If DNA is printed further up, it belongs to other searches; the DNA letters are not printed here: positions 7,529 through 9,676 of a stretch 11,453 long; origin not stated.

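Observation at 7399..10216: Three-gene unit: NPF-tail membrane protein, ~48-Cys modular secreted protein, PlsC-like acyltransferase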

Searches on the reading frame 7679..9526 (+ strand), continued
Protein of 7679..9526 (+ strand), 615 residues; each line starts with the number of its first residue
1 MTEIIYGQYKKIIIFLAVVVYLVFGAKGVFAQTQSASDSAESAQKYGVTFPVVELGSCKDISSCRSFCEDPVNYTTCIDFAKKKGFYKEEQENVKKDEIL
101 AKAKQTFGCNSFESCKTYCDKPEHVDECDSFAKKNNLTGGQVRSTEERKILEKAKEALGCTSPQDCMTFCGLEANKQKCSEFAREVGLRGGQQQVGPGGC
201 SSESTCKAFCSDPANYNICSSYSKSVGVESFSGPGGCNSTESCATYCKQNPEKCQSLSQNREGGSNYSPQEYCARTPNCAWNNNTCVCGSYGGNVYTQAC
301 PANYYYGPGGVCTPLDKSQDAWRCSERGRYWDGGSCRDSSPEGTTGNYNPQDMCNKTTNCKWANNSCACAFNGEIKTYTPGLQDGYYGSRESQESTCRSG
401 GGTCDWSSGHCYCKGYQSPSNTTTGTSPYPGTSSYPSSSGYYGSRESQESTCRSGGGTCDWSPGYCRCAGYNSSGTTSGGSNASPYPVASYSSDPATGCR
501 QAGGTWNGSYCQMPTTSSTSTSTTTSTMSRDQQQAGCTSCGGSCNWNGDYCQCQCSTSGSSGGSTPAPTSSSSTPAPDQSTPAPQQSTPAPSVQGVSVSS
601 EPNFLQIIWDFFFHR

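Call 28: fold_search(model_id=the predicted structure, library=pdb)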
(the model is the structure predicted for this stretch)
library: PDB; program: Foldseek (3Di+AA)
matches with E <= 10: 49; with E <= 0.001: 0
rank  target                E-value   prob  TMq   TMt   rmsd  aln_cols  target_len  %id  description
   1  9cpa_Q                9.8e-01  0.06  0.08  0.09  22.0       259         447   12  Structure of a Mammalian DHX29-bound 43S Pre-initiation Complex (released 2025-07-23)
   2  9qpq_E                1.4e+00  0.08  0.07  0.15  23.0       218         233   14  The structure of the COPI leaf bound to GOLPH3 (released 2025-10-22)
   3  8fh3_B                2.1e+00  0.04  0.09  0.06  17.4       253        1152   13  Human IFT-A complex structures provide molecular insights into ciliary transport (released 2023-02-22)
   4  8chy                  2.3e+00  0.03  0.09  0.13  15.4       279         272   11  Crystal structure of an 8-repeat consensus TPR superhelix with Zinc. (released 2024-02-21)
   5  3ozu                  2.3e+00  0.03  0.06  0.08  22.4       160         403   11  The Crystal Structure of flavohemoglobin from R. eutrophus in complex with miconazole (released 2011-03-16)
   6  3mkq_F                2.5e+00  0.05  0.05  0.15  16.6       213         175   13  Crystal structure of yeast alpha/betaprime-COP subcomplex of the COPI vesicular coat (released 2010-07-14)
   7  3uq3_A                2.5e+00  0.04  0.08  0.14  15.9       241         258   11  TPR2AB-domain:pHSP90-complex of yeast Sti1 (released 2012-01-18)
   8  1b89                  2.5e+00  0.03  0.08  0.11  23.3       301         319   10  CLATHRIN HEAVY CHAIN PROXIMAL LEG SEGMENT (BOVINE) (released 1999-06-04)
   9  5a6c_B                2.7e+00  0.02  0.07  0.10  17.0       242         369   14  Concomitant binding of Afadin to LGN and F-actin directs planar spindle orientation (released 2015-12-30)
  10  4r7s                  3.0e+00  0.03  0.08  0.15  17.3       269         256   11  Crystal structure of a tetratricopeptide repeat protein (PARMER_03812) from Parabacteroides merdae ATCC 43184 at 2.39 A  (released 2014-10-01)
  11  9nlw_G                3.8e+00  0.03  0.09  0.16  19.1       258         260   12  Y20S (Sec18-Sec17-Sec9-Sso1-Snc1) EDTA - Class 6 (released 2025-10-01)
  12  6fbt_A                4.2e+00  0.03  0.10  0.10  18.8       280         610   15  The X-ray Structure of Lytic Transglycosylase Slt from Pseudomonas aeruginosa in complex with the reaction product NAG (released 2018-04-18)
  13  3ang_C                4.2e+00  0.02  0.07  0.15  25.1       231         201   10  Crystal structure of Thermus thermophilus FadR in complex with E. coli-derived dodecyl-CoA (released 2011-03-09)
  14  4wnd_A                4.2e+00  0.02  0.07  0.10  19.6       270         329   11  Crystal structure of the TPR domain of LGN in complex with Frmpd4/Preso1 at 1.5 Angstrom resolution (released 2015-09-16)
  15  5cqs_A                5.0e+00  0.02  0.08  0.12  20.5       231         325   11  Dimerization of Elp1 is essential for Elongator complex assembly (released 2015-08-19)
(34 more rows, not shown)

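Call 83: search_protein_families(library=padloc, proteins=[window:7679-9526:+], max_evalue=0.01)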
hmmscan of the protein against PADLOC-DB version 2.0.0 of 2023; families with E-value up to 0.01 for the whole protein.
window:7679-9526:+ (615 aa): 0 families

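Call 84: search_protein_families(library=phrogs, proteins=[window:7679-9526:+], max_evalue=0.01)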
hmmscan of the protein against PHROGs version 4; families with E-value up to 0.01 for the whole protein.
window:7679-9526:+ (615 aa): 0 families

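Call 87: search_protein_families(library=pfam, alignment_id=A1, max_evalue=0.01)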
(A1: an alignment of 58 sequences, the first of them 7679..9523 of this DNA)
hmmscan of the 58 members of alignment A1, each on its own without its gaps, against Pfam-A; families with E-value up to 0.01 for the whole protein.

A. member 1, window:7679-9523:+ (615 aa): 0 families

B. families by the number of members that match (of 58 scanned): 1 family
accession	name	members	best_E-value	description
PF05887.16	Trypan_PARP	2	0.0036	Procyclic acidic repetitive protein (PARP)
